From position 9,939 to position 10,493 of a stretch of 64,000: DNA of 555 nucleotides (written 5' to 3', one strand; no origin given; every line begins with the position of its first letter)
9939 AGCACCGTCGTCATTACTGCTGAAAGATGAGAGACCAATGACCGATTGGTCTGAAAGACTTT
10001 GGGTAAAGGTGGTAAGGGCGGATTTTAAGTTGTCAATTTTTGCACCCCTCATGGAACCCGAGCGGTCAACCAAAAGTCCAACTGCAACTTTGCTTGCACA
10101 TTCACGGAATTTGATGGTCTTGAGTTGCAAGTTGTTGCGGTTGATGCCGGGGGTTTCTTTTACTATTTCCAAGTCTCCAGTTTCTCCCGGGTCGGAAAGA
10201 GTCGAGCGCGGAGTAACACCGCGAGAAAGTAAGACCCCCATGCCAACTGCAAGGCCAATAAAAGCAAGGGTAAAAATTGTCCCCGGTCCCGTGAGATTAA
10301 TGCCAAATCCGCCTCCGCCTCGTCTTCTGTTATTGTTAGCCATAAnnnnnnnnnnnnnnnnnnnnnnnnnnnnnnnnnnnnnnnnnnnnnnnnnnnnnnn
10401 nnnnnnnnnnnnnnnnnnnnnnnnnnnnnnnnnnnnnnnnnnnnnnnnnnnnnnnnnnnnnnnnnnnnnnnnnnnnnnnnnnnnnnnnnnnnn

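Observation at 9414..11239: Duplicated 45-aa N-terminal module (R/G-rich, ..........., TM helix, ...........) on two otherwise unrelated neighbouring proteins, plus a recurring N[LI]QLK[TN] motif across the island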

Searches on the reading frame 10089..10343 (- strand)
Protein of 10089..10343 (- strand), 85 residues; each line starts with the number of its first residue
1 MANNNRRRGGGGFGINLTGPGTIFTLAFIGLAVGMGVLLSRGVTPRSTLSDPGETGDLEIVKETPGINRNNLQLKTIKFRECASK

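Call 11: find_homologous_proteins(query=window:10089-10343:-, max_evalue=0.01)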
Query seq(85 aa) (85 aa): 1 proteins with E <= 0.01 among 2 candidates.
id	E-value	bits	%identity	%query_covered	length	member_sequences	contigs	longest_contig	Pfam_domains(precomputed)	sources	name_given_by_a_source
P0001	9.6e-26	107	83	76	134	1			-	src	-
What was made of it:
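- Tried and rejected: It returned one fragment (call 11), which wrongly suggested extreme rarity.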

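Call 34: search_protein_representatives(alignment_id=A2)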
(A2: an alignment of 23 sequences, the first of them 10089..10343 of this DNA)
Query: 23 sequences, 67 profile positions. Proteins with E-value up to 0.001 (for the whole library): 117; up to 1e-10: 13; up to 1e-30: 0. The best 117 are listed.
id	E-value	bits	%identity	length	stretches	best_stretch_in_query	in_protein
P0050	3.8e-18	81.2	-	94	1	2-66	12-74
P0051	3.5e-16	74.9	-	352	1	3-67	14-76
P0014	7.0e-16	74.0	-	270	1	1-67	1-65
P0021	4.3e-14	68.2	-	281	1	1-66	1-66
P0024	9.5e-14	67.1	-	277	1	2-67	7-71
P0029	2.8e-13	65.6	-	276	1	2-67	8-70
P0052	7.5e-13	64.3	-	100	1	6-67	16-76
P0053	8.5e-13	64.1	-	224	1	6-67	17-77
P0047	1.2e-12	63.6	-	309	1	1-66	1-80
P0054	1.2e-12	63.6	-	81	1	4-67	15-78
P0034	2.4e-12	62.6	-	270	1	1-67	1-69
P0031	6.2e-11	58.1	-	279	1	1-66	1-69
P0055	7.7e-11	57.8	-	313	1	7-66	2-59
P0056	2.0e-10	56.5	-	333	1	3-66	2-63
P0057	3.9e-10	55.6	-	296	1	3-67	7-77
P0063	2.1e-09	53.2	-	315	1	5-67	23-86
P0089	3.4e-06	42.9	-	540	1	1-67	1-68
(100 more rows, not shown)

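Call 39: search_protein_families(library=pfam, alignment_id=A3, max_evalue=0.001)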
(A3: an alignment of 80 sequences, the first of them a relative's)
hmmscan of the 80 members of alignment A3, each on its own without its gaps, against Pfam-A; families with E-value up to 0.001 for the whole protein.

A. member 1, P0051 (352 aa): 0 families

B. families by the number of members that match (of 80 scanned): 7 families
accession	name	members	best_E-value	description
PF13519.12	VWA_2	36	1.4e-17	von Willebrand factor type A domain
PF00092.34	VWA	35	3.4e-21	von Willebrand factor type A domain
PF00722.28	Glyco_hydro_16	2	1.9e-13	Glycosyl hydrolases family 16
PF05257.22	CHAP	2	6.3e-11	CHAP domain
PF13768.12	VWA_3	2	3.4e-08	von Willebrand factor type A domain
PF12388.14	Peptidase_M57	1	0.00015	Dual-action HEIGH metallo-peptidase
PF11411.13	DNA_ligase_IV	1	0.00021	DNA ligase IV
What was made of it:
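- On TadG-like pseudopilin with vWA domain: Nothing among 80 relatives (call 39).
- Their domains include 36 vWA, 2 GH16, 2 CHAP and 1 M57 among 80 scanned (call 39). The cargo is diverse: vWA, GH16, CHAP, M57 (call 39). The cargo includes ordinary enzymes (call 39).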

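Call 40: find_encoding_contigs(protein=P0089, flank=10000, max_places=2)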
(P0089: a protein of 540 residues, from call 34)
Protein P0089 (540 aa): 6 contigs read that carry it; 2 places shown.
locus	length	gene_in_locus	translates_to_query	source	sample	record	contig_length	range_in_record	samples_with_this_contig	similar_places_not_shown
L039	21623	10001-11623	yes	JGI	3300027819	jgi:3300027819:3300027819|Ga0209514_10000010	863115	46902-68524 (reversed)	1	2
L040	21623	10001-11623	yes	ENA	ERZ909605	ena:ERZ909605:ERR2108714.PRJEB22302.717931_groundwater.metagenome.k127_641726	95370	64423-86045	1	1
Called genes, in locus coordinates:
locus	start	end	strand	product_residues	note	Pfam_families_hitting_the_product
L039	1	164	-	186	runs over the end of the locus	PF01765:RRF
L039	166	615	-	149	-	PF25025:EF-Ts_N (weak), PF00889:EF_TS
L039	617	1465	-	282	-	PF00318:Ribosomal_S2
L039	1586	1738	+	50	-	-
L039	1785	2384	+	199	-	-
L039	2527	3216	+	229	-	PF01797:Y1_Tnp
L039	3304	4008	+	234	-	-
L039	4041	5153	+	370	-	-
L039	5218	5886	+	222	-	-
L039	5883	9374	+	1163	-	-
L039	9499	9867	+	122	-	PF05635:23S_rRNA_IVP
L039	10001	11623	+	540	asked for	PF00092:VWA, PF13519:VWA_2 (weak)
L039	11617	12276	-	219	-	-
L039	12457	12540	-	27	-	-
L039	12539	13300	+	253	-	PF01255:Prenyltransf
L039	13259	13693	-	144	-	-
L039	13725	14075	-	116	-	-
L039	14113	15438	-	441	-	PF00464:SHMT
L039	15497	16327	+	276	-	-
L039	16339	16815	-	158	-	PF00186:DHFR_1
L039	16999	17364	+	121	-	-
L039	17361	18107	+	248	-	PF01996:F420_ligase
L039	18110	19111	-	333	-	PF00303:Thymidylat_synt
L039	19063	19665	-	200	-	PF22769:DCD, PF00692:dUTPase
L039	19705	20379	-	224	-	PF02223:Thymidylate_kin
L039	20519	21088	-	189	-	PF06559:DCD_N (weak), PF22769:DCD, PF00692:dUTPase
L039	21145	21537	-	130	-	PF05635:23S_rRNA_IVP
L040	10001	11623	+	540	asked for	PF00092:VWA, PF13519:VWA_2 (weak)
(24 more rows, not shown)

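Call 50: search_protein_families(library=ncbifam, alignment_id=A3, max_evalue=0.05)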
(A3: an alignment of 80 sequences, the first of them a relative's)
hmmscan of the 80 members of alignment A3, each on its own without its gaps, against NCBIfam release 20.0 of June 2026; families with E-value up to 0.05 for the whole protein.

A. member 1, P0051 (352 aa): 0 families

B. families by the number of members that match (of 80 scanned): 24 families
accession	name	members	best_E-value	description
TIGR02442.1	Cob-chelat-sub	16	2e-11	putative cobaltochelatase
NF047508.1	VWA_BatA_Lepto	10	4.4e-10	VWA domain-containing protein BatA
TIGR03788.1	marine_srt_targ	10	1.8e-06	marine proteobacterial sortase target protein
TIGR00868.1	hCaCC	9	1e-12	calcium-activated chloride channel protein 1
TIGR03436.1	acidobact_VWFA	5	2.5e-11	VWA domain-containing protein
NF010238.0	PRK13685.1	5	1.8e-07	hypothetical protein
NF033757.1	gliding_CglB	5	0.00057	adventurous gliding motility lipoprotein CglB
TIGR02031.1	BchD-ChlD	2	6.5e-07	magnesium chelatase ATPase subunit D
NF047856.1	BGlucanaseBglS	2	0.0011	beta-glucanase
NF041449.1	K_carrageenase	1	5.4e-08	kappa-carrageenase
NF009943.0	PRK13406.1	1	6.4e-08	magnesium chelatase subunit D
TIGR04370.1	glyco_rpt_poly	1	2.9e-07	oligosaccharide repeat unit polymerase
NF052454.1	BtaGlycanEglC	1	3.2e-06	endo-1,3-1,4-beta-glycanase EglC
NF045846.1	MSC0882_dom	1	0.0024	MSC_0882 family membrane protein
NF041281.1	TraA_gammapb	1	0.0038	TraA family conjugative transfer protein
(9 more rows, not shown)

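Call 53: search_solved_structures(query=A2, max_evalue=10, show_alignments=3)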
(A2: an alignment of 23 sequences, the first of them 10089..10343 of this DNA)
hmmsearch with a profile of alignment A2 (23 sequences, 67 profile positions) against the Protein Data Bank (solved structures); distinct sequences matched with E-value up to 10: 17.
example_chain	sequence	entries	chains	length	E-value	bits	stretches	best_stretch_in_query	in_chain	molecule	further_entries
2w3z_A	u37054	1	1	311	0.16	15.1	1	3-46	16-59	PUTATIVE DEACETYLASE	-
9egp_A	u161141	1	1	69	0.28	14.3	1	2-26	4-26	Geopilin domain 1 protein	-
8iuf_C2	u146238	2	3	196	0.5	13.5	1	10-41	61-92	Cytochrome c oxidase subunit 2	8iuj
3j1r_A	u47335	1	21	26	0.52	13.5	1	10-28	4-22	archaeal adhesion filament core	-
5nc6_B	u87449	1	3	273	0.79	12.9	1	9-49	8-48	Peptidoglycan N-acetylglucosamine deacetylase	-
9lab_B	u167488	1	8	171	0.96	12.6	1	1-31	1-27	MSHA major pilin subunit MshA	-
7tgg_A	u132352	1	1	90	1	12.5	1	2-25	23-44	Geopilin domain 1 protein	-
8c5v_I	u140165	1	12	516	1.1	12.4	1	9-53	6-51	Methyl-accepting chemotaxis protein I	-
6s1k_E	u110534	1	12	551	1.3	12.2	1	9-53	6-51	Methyl-accepting chemotaxis protein I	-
8f68_B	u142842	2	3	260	1.5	12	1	10-49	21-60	Cytochrome bo(3) ubiquinol oxidase subunit 2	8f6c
7cub_B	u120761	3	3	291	1.5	12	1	10-49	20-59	Cytochrome bo(3) ubiquinol oxidase subunit 2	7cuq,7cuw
1fft_B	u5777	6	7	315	1.6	11.9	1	10-49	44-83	UBIQUINOL OXIDASE | Ubiquinol oxidase subunit 2 | Cytochrome bo(3) ubiquinol oxidase subunit 2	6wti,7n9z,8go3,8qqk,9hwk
7xmc_B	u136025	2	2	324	1.7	11.8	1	10-49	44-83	Ubiquinol oxidase subunit 2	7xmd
5kyh_A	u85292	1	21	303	2.1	11.5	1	10-32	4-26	Iho670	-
7zm5_A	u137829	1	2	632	2.9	11.1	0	11-40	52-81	Attachment glycoprotein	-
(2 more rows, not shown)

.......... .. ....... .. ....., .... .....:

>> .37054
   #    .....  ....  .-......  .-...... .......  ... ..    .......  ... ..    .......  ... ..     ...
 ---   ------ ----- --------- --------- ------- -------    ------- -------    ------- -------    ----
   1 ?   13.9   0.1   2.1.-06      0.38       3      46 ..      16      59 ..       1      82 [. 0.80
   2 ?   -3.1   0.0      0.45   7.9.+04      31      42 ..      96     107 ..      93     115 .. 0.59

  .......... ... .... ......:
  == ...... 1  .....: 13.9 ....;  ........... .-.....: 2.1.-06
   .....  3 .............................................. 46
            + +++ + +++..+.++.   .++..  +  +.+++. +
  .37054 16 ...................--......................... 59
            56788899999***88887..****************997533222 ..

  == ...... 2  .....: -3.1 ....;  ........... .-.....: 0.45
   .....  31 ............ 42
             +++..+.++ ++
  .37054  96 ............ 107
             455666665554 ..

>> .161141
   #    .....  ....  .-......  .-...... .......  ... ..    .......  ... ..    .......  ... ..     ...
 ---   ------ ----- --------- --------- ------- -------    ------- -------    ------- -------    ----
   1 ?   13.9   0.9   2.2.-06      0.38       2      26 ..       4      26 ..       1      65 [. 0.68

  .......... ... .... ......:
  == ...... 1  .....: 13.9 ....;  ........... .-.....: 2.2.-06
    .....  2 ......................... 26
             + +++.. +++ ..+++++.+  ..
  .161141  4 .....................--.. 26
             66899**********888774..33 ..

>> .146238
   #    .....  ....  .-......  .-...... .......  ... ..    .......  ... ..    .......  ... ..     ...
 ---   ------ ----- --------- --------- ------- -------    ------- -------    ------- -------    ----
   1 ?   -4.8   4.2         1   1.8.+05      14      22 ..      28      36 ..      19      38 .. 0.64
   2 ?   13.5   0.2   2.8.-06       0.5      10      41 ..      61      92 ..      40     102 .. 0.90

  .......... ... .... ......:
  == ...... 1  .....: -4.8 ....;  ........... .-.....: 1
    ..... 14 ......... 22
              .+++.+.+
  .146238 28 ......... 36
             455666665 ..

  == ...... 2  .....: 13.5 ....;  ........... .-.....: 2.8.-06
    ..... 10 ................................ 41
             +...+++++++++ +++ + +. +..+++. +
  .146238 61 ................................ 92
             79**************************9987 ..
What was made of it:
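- The weak top PDB hits include several pilin N-termini, at E 0.28-3.7 (call 53).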

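Call 70: find_encoding_contigs(protein=P0063, flank=10000, max_places=1)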
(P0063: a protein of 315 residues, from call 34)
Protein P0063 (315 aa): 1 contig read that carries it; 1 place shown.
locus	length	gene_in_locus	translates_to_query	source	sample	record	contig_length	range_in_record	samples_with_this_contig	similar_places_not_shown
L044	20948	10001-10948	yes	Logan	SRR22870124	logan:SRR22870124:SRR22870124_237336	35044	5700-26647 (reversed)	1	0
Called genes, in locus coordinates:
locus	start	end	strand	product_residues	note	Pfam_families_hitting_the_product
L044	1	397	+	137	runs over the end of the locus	-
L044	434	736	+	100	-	-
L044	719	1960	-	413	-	PF00587:tRNA-synt_2b, PF03129:HGTP_anticodon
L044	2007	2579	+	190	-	-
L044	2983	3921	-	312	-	PF01210:NAD_Gly3P_dh_N (faint), PF02558:ApbA (weak), PF03446:NAD_binding_2, PF03807:F420_oxidored (weak), PF00393:6PGD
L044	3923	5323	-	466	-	PF00479:G6PD_N, PF02781:G6PD_C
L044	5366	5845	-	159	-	-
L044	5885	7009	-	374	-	PF02163:Peptidase_M50, PF00595:PDZ, PF04495:GRASP55_65 (weak), PF13180:PDZ_2, PF17820:PDZ_6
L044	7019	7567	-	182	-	PF01765:RRF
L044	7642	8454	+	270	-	-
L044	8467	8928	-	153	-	PF00889:EF_TS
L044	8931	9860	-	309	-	PF00318:Ribosomal_S2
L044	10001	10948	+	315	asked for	PF00092:VWA (weak)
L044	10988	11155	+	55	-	-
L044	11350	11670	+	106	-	PF01255:Prenyltransf (weak)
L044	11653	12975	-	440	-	PF00464:SHMT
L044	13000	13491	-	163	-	PF00186:DHFR_1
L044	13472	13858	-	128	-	-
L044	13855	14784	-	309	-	PF00303:Thymidylat_synt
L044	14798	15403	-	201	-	PF02223:Thymidylate_kin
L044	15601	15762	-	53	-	-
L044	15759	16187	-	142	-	PF00692:dUTPase, PF22769:DCD (weak)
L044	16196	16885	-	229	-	PF01712:dNK (weak), PF02223:Thymidylate_kin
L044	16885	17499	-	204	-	PF06559:DCD_N, PF22769:DCD, PF22569:DCD_C (weak)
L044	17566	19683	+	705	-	-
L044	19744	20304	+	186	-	PF00963:Cohesin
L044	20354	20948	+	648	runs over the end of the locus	-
